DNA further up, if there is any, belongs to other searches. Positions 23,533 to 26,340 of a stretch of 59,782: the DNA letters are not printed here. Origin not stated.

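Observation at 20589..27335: Co-directional operon-like cluster of cytoplasmic orphan proteins (A-E) plus an SDR: candidate undescribed intracellular assembly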

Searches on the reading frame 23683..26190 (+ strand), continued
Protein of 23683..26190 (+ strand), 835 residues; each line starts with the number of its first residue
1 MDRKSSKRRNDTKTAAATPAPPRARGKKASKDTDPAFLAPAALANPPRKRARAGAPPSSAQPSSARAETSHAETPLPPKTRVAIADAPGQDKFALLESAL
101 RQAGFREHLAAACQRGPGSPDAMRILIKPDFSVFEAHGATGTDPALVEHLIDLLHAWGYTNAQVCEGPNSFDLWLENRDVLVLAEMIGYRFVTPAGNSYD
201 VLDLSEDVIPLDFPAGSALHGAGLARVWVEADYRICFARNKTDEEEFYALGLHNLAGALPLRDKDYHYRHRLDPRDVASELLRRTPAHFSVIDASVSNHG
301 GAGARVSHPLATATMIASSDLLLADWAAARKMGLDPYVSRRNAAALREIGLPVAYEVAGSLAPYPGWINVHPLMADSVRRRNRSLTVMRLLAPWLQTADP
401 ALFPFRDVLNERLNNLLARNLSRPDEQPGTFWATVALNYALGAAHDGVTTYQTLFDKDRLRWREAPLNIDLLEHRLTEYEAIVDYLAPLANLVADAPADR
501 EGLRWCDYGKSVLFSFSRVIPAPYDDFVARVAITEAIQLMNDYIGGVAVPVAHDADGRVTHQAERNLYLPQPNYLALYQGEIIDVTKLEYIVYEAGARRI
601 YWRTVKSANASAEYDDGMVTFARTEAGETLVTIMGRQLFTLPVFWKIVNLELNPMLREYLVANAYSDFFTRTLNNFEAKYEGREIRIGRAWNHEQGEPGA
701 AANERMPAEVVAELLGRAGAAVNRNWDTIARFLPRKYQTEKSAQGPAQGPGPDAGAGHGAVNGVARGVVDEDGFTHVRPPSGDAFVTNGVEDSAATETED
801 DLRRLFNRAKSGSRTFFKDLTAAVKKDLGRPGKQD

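Call 16: find_related_loci(query=A1, collection=genome_contigs, flank=10000)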
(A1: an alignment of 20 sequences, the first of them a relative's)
Query A1 (835 aa) in genome_contigs; peptide patterns used: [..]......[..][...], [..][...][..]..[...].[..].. (x = any residue, [..] = any of these).
178 stretches matched a pattern; 157 encode a relative of the query (tblastn E <= 1e-3); the best 80 are kept; 80 distinct loci.
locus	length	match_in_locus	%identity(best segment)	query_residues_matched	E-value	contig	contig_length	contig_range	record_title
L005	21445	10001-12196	49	65-833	0e+0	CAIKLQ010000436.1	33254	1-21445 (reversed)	MAG: uncultured Verrucomicrobia bacterium isolate KTt_bin-1485 genome assembly, contig: bin-1485:0436/1053, whole genome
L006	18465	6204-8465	51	74-829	0e+0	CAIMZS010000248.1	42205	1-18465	MAG: uncultured Anaerolineae bacterium isolate Umea1p4_bin-235 genome assembly, contig: bin-235:248/662, whole genome sh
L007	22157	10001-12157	50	81-828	0e+0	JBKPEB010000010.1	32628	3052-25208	MAG: Acidobacteriota bacterium isolate GB_EKS_MAG_00009 GB_EKS_000000884260, whole genome shotgun sequence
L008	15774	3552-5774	48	46-827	0e+0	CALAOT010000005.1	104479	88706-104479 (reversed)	MAG TPA_asm: uncultured Opitutaceae bacterium isolate ERR1022687_bin.54_CONCOCT_v1.1_MAG genome assembly, contig: ERZ175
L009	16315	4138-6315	50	78-835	0e+0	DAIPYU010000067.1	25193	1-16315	MAG TPA_asm: Nodosilinea sp. CTOTU7353 NODE_2101_length_25193_cov_31.587358, whole genome shotgun sequence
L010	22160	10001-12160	46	80-833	0e+0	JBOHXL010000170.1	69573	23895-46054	MAG: Chthoniobacterales bacterium isolate TC-S_metabat2.bin.113_sub k127_3684715, whole genome shotgun sequence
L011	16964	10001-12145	46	90-829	0e+0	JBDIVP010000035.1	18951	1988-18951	MAG: Nitrospirales bacterium isolate Bin_16 NODE_1097_length_18951_cov_4.551955, whole genome shotgun sequence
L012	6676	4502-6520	49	25-697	0e+0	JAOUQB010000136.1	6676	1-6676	MAG: Nitrospirota bacterium isolate 8_1_Oct_SF_Bin74 8_1_Oct_SF_Bin74_scaffold_12380_c1, whole genome shotgun sequence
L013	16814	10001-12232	44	51-829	0e+0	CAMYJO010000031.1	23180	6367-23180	MAG: uncultured Gammaproteobacteria bacterium isolate ES_Gamma_034 genome assembly, contig: scaffold_1270, whole genome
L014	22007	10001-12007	47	54-719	0e+0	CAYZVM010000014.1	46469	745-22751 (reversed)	MAG TPA_asm: uncultured Saprospiraceae bacterium isolate SRP329715_co2_43 genome assembly, contig: NODE_1598_length_4646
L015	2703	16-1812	52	123-722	0e+0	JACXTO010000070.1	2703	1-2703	MAG: Methanomassiliicoccaceae archaeon isolate bin_47_IMCAS k117_2667748, whole genome shotgun sequence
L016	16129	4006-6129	46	79-828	0e+0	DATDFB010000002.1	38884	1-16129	MAG TPA_asm: Thermoanaerobaculia bacterium isolate SMAG_U215 k141_701240, whole genome shotgun sequence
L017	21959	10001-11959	49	95-782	0e+0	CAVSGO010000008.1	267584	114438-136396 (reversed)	MAG: uncultured bacterium isolate MFD05684.bin.1.263 genome assembly, contig: contig_77931, whole genome shotgun sequenc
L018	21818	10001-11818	46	83-689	0e+0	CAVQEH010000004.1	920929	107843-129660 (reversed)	MAG: uncultured Ignavibacteria bacterium isolate MFD02416.bin.1.320 genome assembly, contig: contig_33795, whole genome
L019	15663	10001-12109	46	44-749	0e+0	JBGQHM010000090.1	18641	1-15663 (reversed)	MAG: Candidatus Binatia bacterium isolate OBJ2_061818_070_72 k141_2333719_length_18641_cov_14.8894, whole genome shotgun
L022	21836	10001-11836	45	89-700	4e-180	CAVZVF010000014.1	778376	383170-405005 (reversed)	MAG: uncultured Bacteroidales bacterium isolate MFD02416.bin.2.232 genome assembly, contig: contig_44449, whole genome s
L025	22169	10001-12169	42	57-833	2e-176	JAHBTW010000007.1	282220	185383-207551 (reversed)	MAG: Saprospiraceae bacterium isolate ACE_BAC21 BAC21_7, whole genome shotgun sequence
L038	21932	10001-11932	42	78-721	1e-169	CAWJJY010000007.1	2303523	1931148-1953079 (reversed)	MAG: uncultured Acidobacteriota bacterium isolate MFD05942.bin.1.17 genome assembly, contig: contig_6029, whole genome s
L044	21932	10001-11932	43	78-721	5e-168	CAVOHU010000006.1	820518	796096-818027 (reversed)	MAG: uncultured Acidobacteriota bacterium isolate MFD10007.bin.1.132 genome assembly, contig: contig_23550, whole genome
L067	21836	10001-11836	46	89-700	0e+0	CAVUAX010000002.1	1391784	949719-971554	MAG: uncultured Bacteroidales bacterium isolate MFD05684.bin.2.65 genome assembly, contig: contig_34074, whole genome sh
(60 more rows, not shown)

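Call 30: search_protein_families(library=padloc, proteins=[window:23683-26190:+], max_evalue=0.1)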
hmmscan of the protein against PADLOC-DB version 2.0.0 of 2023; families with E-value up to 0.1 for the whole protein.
window:23683-26190:+ (835 aa): 0 families

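Call 47: search_protein_families(library=pfam, proteins=[L022:5339-7816:+, L022:7853-8212:+, L022:8164-8919:+, L022:8924-9835:+, L022:13765-14577:-, L022:14666-15055:+, L022:15085-16386:-, L022:16392-17501:-, L022:679-2016:-], max_evalue=0.001)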
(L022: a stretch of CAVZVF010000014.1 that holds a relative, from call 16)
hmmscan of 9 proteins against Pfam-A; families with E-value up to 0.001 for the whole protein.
L022:5339-7816:+ (825 aa): 2 families
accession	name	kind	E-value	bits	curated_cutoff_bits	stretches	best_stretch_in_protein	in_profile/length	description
PF02901.20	PFL-like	-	4.5e-160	534.8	24.3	1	23-671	6-646/647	Pyruvate formate lyase-like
PF01228.26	Gly_radical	-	7e-19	68.8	22.2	1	688-789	1-106/106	Glycine radical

L022:7853-8212:+ (119 aa): 0 families

L022:8164-8919:+ (251 aa): 0 families

L022:8924-9835:+ (303 aa): 12 families
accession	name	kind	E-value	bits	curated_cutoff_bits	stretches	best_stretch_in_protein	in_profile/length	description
PF00037.32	Fer4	-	2e-14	53.2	21.1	2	49-72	1-24/24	4Fe-4S binding domain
PF04055.27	Radical_SAM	-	2.2e-13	51.2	29.5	1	82-230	9-155/166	Radical SAM superfamily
PF13353.11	Fer4_12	-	1.4e-10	42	22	1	17-170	2-97/137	4Fe-4S single cluster domain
PF12838.12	Fer4_7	-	3.9e-08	34.1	27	1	56-98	2-52/52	4Fe-4S dicluster domain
PF12837.12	Fer4_6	-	4.2e-08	33.2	25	1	53-71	6-24/24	4Fe-4S binding domain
PF13237.11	Fer4_10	-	2.2e-07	31.1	25.5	1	49-95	2-53/53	4Fe-4S dicluster domain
PF14697.11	Fer4_21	-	7.9e-07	29.6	35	1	54-99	6-57/59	4Fe-4S dicluster domain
PF25160.1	LdpA_Fe-S-bd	-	7.4e-06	26.1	27.6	1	62-100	9-44/49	LdpA Fe-S cluster-binding domain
PF13183.11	Fer4_8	-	2.1e-05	25.4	27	0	83-97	4-18/68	4Fe-4S dicluster domain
PF13187.11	Fer4_9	-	2.2e-05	24.9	27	1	56-98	2-51/52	4Fe-4S dicluster domain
PF13484.11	Fer4_16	-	9.4e-05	23.6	30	0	56-74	2-20/66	4Fe-4S double cluster binding domain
PF12797.12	Fer4_2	-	0.00079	19.7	24.5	1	49-67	3-21/22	4Fe-4S binding domain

L022:13765-14577:- (270 aa): 2 families
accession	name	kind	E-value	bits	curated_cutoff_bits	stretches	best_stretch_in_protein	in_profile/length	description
PF06452.16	CBM9_1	-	1.1e-09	38.9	23.4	1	74-266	5-179/185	Carbohydrate family 9 binding domain-like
PF16011.10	CBM9_2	-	4e-06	27.2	25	1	100-244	32-171/199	Carbohydrate-binding family 9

L022:14666-15055:+ (129 aa): 1 family
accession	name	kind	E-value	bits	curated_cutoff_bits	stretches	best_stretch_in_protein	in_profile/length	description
PF02566.24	OsmC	-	4e-14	53.3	27.5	1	30-123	1-98/100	OsmC-like protein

L022:15085-16386:- (433 aa): 2 families
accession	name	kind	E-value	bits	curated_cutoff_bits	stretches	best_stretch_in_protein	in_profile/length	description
PF07221.17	GlcNAc_2-epim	-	1.6e-45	156.3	23.4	1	45-415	1-345/347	N-acylglucosamine 2-epimerase (GlcNAc 2-epimerase)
PF03663.20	Glyco_hydro_76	-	0.00011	22.3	25.9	0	83-176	109-203/366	Glycosyl hydrolase family 76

L022:16392-17501:- (369 aa): 0 families

L022:679-2016:- (445 aa): 2 families
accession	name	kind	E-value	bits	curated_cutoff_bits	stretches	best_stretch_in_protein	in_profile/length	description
PF02310.24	B12-binding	-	1.2e-11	44.9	32.1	1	20-115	6-114/121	B12 binding domain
PF04055.27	Radical_SAM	-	3.6e-10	40.7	29.5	1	162-320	2-158/166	Radical SAM superfamily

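Call 48: search_solved_structures(query=L022:5339-7816:+, max_evalue=1e-10)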
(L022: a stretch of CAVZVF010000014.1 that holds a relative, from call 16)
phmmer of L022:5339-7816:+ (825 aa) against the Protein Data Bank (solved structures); distinct sequences matched with E-value up to 1e-10: 35.
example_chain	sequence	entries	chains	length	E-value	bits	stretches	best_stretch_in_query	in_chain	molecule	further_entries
2f3o_A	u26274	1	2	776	3e-120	406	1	36-804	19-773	pyruvate formate-lyase 2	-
8id1_A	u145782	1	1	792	5.2e-117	395.3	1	22-805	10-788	Formate C-acetyltransferase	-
9f3w_A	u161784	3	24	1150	9e-116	391.2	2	22-804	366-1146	Choline trimethylamine-lyase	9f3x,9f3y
5fay_A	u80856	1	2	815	6.7e-110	371.8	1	24-804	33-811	Choline trimethylamine-lyase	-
9ht9_A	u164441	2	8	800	8.6e-110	371.4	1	24-804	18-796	Choline trimethylamine-lyase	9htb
9r0v_A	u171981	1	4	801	8.7e-110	371.4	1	24-804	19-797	Choline trimethylamine-lyase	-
6vue_A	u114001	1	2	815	9.3e-110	371.3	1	24-804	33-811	Choline trimethylamine-lyase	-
5faw_A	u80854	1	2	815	9.3e-110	371.3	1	24-804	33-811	Choline trimethylamine-lyase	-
5fau_A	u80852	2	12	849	1.1e-109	371.1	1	24-804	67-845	Choline trimethylamine-lyase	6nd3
5fav_A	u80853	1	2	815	2.4e-109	370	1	24-804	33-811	Choline trimethylamine-lyase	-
5kdp_A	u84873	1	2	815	6.2e-109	368.6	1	24-804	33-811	Choline trimethylamine-lyase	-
9rco_A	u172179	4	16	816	1.4e-108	367.4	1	23-804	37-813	Glycyl radical protein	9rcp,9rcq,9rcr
1r8w_A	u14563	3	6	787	1.2e-107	364.3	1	24-805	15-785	glycerol dehydratase | B12-independent glycerol dehydratase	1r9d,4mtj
6vxc_A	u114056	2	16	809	2.3e-106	360.1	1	22-804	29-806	Trans-4-hydroxy-L-proline dehydratase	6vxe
8id0_A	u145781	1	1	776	2.9e-101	343.2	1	24-805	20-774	formate C-acetyltransferase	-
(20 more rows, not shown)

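Call 49: search_protein_families(library=ncbifam, proteins=[L022:5339-7816:+, L022:7853-8212:+, L022:8164-8919:+, L022:8924-9835:+], max_evalue=0.001)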
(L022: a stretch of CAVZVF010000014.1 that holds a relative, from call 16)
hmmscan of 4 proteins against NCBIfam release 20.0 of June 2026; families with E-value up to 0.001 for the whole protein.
L022:5339-7816:+ (825 aa): 12 families
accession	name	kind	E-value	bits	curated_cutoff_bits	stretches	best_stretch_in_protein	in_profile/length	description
TIGR01774.1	PFL2-3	subfamily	3.5e-173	577.8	678.2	1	22-806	6-785/786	formate C-acetyltransferase/glycerol dehydratase family glycyl radical enzyme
NF043068.1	glycl_HYPD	equivalog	1.5e-135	453.2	1100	1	22-804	4-781/784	trans-4-hydroxy-L-proline dehydratase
NF048011.1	SfplDhtHpsGDes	equivalog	2.7e-132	442.7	1000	1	24-805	28-819/821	(2S)-3-sulfopropanediol dehydratase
TIGR04394.1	choline_CutC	equivalog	8.6e-127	424.7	1050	1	23-804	6-785/789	choline trimethylamine-lyase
NF048009.1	SfplDhtHpfGKleb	equivalog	1.5e-120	403.7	1000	1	22-804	28-821/824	(2S)-3-sulfopropanediol dehydratase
NF007437.0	PRK09983.1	equivalog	3.8e-115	385.7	1109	1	23-806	6-764/765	formate C-acetyltransferase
NF033718.1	indole_decarb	equivalog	2.6e-86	290.6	1100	1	165-806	204-867/868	indoleacetate decarboxylase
NF033715.1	glycyl_HPDL_Lrg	equivalog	8.6e-67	225.7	1150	1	181-806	232-900/901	4-hydroxyphenylacetate decarboxylase large subunit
TIGR01255.1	pyr_form_ly_1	equivalog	6.5e-30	104.2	994.2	1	267-804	228-740/744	formate C-acetyltransferase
NF038360.1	rad_fix_GrcA3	exception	1.1e-16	60.6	158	1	736-805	6-75/78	autonomous glycyl radical cofactor GrcA3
TIGR04365.1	spare_glycyl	equivalog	8.9e-11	42.1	170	1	749-804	67-122/126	autonomous glycyl radical cofactor GrcA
NF008341.1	PRK11127.1-1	equivalog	1e-08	35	145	1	753-805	25-77/80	autonomous glycyl radical cofactor GrcA2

L022:7853-8212:+ (119 aa): 0 families

L022:8164-8919:+ (251 aa): 0 families

L022:8924-9835:+ (303 aa): 62 families (the best 25 are shown)
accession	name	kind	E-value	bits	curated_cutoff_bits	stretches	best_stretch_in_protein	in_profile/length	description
TIGR02494.1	PFLE_PFLC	subfamily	2.9e-78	263.1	174.35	1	7-274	1-272/293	glycyl-radical enzyme activating protein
NF043069.1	T4HPD_activ_SAM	equivalog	1.1e-75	254.8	425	1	6-270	3-267/299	trans-4-hydroxy-L-proline dehydratase activase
NF048010.1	SfplDhtActHpsHDes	equivalog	1.8e-61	207.5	430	1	6-272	7-279/298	(2S)-3-sulfopropanediol dehydratase activating enzyme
NF033717.2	HPDL_rSAM_activ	equivalog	4.5e-60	203.5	420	1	6-271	5-276/311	4-hydroxyphenylacetate decarboxylase activase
TIGR04395.1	cutC_activ_rSAM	equivalog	4e-57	193.8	360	1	5-271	5-277/309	choline TMA-lyase-activating enzyme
TIGR04003.1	rSAM_BssD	equivalog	1.3e-55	188.8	496.45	1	5-268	1-271/314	[benzylsuccinate synthase]-activating enzyme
NF048008.1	SfplDhtActHpfHKleb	equivalog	6.9e-55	186.5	500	1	7-244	2-243/308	(2S)-3-sulfopropanediol dehydratase activating enzyme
NF033719.1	ind_deCO2_activ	equivalog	5e-52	177.1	425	1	6-270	2-272/302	indoleacetate decarboxylase activase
NF007483.0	PRK10076.1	equivalog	1.7e-50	171.9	326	2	83-270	75-260/292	[formate-C-acetyltransferase]-activating enzyme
TIGR02493.1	PFLA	equivalog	3.6e-40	137.8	231.75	2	81-269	26-210/235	pyruvate formate-lyase-activating protein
TIGR04041.1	activase_YjjW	hypoth_equivalog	3.7e-38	131.5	250.2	1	10-264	7-246/276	YjjW family glycine radical enzyme activase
NF008356.0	PRK11145.1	equivalog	4.8e-24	85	375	2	103-270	48-216/246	pyruvate formate lyase 1-activating protein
TIGR02495.1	NrdG2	equivalog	1.1e-14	54.2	131.15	2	100-247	41-184/193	anaerobic ribonucleoside-triphosphate reductase activating protein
TIGR02491.1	NrdG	equivalog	6.3e-10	39.2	126.1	1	9-47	4-42/154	anaerobic ribonucleoside-triphosphate reductase activating protein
NF040864.1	HgcB_ferredoxin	equivalog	1.2e-09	37.8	99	1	49-101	9-63/93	mercury methylation ferredoxin HgcB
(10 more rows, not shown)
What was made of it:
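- On Glycyl radical enzyme, PFL2/glycerol-dehydratase family (variant loci only): The activase scored 263 bits on TIGR02494 against a cut-off of 174 (calls 47, 49).
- Glycyl radical enzymes of the PFL2/eliminase type normally act on small polar molecules, which fits a lipid substrate poorly (calls 48, 49).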

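Call 54: predict_structure(alignment_id=A1)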
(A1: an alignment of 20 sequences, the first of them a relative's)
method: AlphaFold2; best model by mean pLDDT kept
length: 835 residues; sequences in the alignment: 20
mean_pLDDT: 72.4   pTM: 0.60
mean pLDDT of the five models: 72.4, 70.7, 69.5, 68.8, 68.4
residues with pLDDT >= 90: 301; 70-90: 213; 50-70: 110; < 50: 211
segments of 3 or more residues with pLDDT < 50: 1-73, 134-136, 170-173, 175-189, 701-711, 728-803, 812-814, 822-835
pLDDT, mean of each block of 10 residues (from residue 1): 31 35 37 32 34 37 39 65 93 97 96 91 93 56 89 96 75 46 40 86 84 78 88 95 92 85 54 83 94 92 82 96 98 95 93 95 94 90 71 66 71 77 82 87 77 68 75 92 96 90 87 92 95 93 87 95 90 63 90 97 91 92 97 90 66 73 82 91 78 56 43 52 49 36 32 30 34 34 29 36 49 50 43 31
secondary structure, 60 per line:
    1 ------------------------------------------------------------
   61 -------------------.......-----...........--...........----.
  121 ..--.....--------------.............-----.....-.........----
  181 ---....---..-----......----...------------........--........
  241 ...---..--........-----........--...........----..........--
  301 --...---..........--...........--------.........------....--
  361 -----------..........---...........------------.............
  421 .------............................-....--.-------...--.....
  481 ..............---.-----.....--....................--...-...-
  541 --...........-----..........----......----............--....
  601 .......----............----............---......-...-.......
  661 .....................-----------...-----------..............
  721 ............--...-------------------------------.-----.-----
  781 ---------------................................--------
elements in order (helices of 4 or more, strands of 3 or more residues): E80-86 H92-102 H105-115 E125-129 H144-156 E162-166 H168-176 H184-187 E198-203 E208-210 E223-225 H226-230 E233-243 H251-258 H264-271 H274-284 E289-298 E309-318 H321-331 H340-348 E355-358 H372-381 H385-395 H408-421 H428-455 H457-460 H476-494 E504-508 E511-523 H524-530 E543-553 E559-568 H573-578 E583-594 E597-607 E612-623 E628-639 H643-648 H654-681 H707-732 H796-827
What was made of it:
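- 23683..26190 (+): E: an 835-aa protein. Residues 1-73 are a disordered basic tail. Residues 80-360 are a DUF362/LarA-like domain. Residues 372-494 are helical. Residues 504-681 are a START/helix-grip-like domain. A disordered linker carrying a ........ motif follows. Residues 796-827 form a conserved terminal helix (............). Call 54 gives the AlphaFold2 model.
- Checked: The N-terminus (1-73) is predicted disordered and there is a terminal helix at 796-827 (call 54).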
